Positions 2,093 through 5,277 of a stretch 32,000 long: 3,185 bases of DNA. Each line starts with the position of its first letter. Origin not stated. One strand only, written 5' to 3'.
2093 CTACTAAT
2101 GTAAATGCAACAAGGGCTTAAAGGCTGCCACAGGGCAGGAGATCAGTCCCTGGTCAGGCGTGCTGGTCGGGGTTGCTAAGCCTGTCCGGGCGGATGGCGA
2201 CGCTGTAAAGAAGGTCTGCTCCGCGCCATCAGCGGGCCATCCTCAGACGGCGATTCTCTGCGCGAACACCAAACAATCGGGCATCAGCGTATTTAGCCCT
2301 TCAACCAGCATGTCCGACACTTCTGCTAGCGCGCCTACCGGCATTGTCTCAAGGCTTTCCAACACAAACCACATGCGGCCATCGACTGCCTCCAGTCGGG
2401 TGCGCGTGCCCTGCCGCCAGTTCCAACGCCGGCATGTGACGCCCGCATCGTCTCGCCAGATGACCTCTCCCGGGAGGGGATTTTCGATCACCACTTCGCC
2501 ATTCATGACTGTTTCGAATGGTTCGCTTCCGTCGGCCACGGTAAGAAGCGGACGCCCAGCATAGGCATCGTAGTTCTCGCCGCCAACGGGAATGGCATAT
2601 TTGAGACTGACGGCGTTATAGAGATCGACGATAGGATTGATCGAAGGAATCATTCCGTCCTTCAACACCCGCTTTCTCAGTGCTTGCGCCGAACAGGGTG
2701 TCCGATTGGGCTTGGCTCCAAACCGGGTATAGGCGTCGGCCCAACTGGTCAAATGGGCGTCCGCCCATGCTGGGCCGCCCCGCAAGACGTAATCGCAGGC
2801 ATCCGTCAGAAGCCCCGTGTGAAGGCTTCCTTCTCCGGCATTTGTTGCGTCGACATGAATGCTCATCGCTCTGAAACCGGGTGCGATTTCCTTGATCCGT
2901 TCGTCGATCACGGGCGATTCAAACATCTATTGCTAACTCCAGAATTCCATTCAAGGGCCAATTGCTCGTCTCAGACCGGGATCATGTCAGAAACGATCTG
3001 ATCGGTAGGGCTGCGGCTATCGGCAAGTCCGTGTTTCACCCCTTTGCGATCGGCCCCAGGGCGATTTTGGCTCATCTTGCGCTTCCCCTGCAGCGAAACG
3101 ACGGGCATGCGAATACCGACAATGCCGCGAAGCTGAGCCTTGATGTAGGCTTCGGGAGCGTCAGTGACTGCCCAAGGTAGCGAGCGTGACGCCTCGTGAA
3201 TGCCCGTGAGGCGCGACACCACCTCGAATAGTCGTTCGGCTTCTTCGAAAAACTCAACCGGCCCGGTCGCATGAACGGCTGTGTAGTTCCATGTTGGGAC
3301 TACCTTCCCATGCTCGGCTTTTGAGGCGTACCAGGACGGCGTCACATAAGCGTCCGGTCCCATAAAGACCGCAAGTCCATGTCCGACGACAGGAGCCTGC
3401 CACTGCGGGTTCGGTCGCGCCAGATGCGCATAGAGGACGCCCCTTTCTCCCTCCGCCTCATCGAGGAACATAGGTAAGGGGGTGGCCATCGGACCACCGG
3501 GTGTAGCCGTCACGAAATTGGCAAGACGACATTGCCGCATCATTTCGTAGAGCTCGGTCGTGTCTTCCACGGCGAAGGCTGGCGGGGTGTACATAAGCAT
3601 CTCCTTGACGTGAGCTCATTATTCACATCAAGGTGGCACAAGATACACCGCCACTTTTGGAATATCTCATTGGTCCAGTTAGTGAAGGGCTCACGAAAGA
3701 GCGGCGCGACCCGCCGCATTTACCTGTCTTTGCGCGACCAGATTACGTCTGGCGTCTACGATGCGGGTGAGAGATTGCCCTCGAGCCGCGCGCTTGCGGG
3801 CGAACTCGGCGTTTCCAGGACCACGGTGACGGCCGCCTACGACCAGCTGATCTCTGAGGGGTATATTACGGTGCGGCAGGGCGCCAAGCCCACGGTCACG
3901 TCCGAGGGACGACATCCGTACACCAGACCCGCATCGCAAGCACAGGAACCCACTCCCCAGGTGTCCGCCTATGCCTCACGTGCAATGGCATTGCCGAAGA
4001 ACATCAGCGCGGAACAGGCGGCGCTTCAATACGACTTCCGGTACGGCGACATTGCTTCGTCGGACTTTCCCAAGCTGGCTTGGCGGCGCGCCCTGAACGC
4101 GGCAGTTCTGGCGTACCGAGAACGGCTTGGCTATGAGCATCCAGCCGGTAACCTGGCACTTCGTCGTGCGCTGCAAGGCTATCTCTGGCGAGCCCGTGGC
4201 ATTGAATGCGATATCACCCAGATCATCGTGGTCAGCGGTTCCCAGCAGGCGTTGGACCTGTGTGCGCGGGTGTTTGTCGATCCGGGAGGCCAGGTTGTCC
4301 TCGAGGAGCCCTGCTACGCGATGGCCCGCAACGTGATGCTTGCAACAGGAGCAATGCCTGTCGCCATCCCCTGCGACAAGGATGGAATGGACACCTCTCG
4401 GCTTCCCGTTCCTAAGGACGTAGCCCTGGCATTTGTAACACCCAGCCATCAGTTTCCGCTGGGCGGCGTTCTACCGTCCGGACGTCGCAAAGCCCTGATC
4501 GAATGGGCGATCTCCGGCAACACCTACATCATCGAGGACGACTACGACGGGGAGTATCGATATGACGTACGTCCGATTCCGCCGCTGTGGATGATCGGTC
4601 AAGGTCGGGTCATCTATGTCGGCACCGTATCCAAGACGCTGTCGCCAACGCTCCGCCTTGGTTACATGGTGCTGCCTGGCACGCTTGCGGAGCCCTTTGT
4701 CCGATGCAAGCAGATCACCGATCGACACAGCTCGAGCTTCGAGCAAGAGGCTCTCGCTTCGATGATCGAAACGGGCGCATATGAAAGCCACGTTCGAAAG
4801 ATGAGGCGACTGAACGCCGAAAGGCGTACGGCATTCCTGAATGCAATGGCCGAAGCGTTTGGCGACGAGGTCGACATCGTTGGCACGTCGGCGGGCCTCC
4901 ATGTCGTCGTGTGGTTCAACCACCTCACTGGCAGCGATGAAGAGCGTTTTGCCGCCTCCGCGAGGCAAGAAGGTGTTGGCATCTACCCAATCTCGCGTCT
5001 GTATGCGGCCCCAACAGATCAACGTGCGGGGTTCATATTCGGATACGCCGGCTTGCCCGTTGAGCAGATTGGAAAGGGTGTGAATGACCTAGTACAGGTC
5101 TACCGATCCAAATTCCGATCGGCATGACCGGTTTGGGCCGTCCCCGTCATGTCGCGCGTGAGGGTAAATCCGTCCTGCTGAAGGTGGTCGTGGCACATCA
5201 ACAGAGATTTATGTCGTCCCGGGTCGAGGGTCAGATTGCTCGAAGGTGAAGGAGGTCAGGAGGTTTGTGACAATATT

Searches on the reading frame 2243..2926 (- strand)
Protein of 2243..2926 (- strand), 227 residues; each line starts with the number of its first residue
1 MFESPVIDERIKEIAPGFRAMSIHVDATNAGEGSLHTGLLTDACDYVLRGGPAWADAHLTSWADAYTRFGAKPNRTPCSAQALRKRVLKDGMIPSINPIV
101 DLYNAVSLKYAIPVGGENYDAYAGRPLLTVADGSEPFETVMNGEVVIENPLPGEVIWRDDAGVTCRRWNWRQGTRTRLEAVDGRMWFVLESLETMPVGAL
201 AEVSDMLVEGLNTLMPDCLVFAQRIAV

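Call 44: search_protein_families(library=pfam, proteins=[window:2243-2926:-], max_evalue=0.001)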
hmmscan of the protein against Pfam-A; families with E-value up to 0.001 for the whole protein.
window:2243-2926:- (227 aa): 1 family
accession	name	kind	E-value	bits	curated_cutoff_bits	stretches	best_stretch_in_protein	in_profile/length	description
PF03483.22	B3_4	-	7.1e-22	78.3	29.3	1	62-187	2-122/174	B3/4 domain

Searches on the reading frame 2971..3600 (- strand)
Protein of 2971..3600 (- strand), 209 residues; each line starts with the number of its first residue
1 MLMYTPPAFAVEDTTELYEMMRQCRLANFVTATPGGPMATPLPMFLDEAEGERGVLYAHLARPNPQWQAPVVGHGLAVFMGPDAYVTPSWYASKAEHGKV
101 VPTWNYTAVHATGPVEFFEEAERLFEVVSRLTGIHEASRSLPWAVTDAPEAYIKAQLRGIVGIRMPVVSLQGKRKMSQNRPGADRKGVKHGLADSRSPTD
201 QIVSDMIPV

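Call 44: search_protein_families(library=pfam, proteins=[window:2971-3600:-], max_evalue=0.001)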
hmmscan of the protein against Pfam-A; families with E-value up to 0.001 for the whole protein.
window:2971-3600:- (209 aa): 1 family
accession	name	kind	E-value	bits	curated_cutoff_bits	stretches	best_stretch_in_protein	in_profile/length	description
PF04299.18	FMN_bind_2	-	2.4e-58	197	22.4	1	3-167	1-166/168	Putative FMN-binding domain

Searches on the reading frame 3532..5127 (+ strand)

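Call 44: search_protein_families(library=pfam, proteins=[window:3532-5127:+], max_evalue=0.001)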
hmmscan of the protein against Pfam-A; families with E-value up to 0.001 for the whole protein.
window:3532-5127:+ (531 aa): 5 families
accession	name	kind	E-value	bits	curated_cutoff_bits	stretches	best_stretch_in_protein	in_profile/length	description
PF00155.27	Aminotran_1_2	-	1.6e-18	67.5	19.7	1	183-495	21-340/361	Aminotransferase class I and II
PF00392.27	GntR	-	1.9e-17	63.1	27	1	60-117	2-59/64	Bacterial regulatory proteins, gntR family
PF13412.12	HTH_24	-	0.00031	20.7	21.9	1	84-113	19-48/48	Winged helix-turn-helix DNA-binding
PF13730.12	HTH_36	-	0.00057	20.1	25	0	76-112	19-55/55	Helix-turn-helix domain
PF13545.12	HTH_Crp_2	-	0.00067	20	27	0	84-116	24-56/70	Crp-like helix-turn-helix domain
